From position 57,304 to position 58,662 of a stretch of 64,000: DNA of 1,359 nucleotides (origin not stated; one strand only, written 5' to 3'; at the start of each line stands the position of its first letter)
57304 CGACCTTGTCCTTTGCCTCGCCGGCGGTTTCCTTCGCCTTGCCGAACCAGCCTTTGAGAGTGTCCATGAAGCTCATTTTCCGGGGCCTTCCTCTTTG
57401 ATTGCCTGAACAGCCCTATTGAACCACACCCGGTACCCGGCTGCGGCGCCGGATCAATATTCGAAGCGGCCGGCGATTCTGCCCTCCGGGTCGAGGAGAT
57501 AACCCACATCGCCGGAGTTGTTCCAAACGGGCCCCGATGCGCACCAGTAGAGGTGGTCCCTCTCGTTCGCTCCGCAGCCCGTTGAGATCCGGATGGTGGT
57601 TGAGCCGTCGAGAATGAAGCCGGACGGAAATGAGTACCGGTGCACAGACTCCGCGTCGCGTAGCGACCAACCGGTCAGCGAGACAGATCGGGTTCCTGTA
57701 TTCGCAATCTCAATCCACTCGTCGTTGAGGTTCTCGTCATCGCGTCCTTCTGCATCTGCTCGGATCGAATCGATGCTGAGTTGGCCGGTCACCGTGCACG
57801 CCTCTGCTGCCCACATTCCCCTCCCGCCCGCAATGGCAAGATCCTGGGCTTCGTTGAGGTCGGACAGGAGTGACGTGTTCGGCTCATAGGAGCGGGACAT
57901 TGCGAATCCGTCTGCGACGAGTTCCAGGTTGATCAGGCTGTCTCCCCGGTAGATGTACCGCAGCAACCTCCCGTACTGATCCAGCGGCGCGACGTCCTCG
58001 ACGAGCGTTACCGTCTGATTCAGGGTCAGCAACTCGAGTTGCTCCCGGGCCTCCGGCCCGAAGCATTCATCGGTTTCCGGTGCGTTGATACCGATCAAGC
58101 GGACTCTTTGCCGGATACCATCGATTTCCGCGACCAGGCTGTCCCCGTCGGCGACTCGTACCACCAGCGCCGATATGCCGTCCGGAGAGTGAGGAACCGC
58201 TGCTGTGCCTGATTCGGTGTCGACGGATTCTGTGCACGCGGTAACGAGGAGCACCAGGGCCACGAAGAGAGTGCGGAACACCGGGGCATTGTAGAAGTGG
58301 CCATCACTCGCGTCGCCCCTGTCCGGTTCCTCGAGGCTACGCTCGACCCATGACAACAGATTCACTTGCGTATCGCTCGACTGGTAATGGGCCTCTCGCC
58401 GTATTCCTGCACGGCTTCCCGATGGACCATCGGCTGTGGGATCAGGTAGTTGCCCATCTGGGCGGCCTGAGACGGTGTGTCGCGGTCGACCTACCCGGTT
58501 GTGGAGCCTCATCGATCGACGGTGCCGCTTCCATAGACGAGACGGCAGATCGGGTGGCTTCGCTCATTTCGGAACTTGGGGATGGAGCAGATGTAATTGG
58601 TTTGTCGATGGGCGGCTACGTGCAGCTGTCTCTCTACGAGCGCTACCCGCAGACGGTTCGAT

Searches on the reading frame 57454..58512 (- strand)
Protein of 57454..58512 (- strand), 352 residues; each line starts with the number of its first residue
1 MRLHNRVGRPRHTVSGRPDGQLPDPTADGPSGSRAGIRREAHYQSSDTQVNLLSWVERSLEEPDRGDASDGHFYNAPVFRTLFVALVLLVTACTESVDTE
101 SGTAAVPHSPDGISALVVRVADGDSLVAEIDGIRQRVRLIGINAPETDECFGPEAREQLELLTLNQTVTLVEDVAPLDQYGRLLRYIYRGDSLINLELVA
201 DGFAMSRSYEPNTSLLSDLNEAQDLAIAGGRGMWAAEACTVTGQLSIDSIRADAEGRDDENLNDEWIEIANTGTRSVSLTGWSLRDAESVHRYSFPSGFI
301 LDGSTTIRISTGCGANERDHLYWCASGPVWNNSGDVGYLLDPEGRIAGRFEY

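Call 29: search_protein_families(library=pfam, proteins=[window:57454-58512:-], max_evalue=0.0001)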
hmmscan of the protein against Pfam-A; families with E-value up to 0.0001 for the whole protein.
window:57454-58512:- (352 aa): 2 families
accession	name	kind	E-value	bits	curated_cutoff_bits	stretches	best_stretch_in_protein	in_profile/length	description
PF00932.25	LTD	-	3.7e-17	63.1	34.3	1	242-351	5-106/109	Lamin Tail Domain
PF00565.23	SNase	-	5.7e-16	59.3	21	1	136-235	1-106/107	Staphylococcal nuclease homologue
